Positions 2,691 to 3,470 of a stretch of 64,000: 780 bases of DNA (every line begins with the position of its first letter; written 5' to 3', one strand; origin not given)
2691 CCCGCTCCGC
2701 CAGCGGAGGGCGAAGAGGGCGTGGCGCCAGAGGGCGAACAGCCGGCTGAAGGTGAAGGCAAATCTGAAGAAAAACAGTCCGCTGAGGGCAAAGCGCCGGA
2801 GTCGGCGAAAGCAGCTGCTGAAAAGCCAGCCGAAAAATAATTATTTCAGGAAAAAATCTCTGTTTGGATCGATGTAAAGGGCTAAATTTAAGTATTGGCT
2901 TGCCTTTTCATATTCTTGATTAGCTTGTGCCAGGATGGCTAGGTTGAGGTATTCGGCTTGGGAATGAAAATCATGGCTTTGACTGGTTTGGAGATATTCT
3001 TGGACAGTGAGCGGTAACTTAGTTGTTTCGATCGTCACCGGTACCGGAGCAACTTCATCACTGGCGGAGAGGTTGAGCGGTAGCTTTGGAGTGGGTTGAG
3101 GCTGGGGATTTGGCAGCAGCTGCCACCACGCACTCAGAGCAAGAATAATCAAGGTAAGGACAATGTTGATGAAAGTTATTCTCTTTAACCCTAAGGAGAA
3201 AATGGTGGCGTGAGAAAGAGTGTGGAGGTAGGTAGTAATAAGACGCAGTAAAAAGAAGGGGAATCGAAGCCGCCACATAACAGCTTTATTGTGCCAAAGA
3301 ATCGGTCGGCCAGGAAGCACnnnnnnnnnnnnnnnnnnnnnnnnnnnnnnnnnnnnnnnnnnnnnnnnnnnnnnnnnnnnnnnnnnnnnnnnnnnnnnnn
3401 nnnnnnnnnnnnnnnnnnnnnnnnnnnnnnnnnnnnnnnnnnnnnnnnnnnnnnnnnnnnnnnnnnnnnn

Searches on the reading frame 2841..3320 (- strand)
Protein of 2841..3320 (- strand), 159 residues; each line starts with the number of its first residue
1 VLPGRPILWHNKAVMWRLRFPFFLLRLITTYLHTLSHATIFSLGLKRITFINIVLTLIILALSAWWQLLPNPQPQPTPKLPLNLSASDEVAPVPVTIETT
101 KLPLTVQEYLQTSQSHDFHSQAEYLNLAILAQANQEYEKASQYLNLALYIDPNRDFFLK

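Call 60: search_protein_families(library=pfam, proteins=[window:2841-3320:-], max_evalue=0.01)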
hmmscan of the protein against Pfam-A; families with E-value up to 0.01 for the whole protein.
window:2841-3320:- (159 aa): 3 families
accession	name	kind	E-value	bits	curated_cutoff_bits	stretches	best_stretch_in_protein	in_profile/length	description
PF00515.34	TPR_1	-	0.00086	19.5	27.8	1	124-153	4-33/34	Tetratricopeptide repeat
PF13181.12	TPR_8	-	0.0022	18.4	25.7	1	124-153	4-33/34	Tetratricopeptide repeat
PF07719.23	TPR_2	-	0.0051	17.3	27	1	123-153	3-33/34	Tetratricopeptide repeat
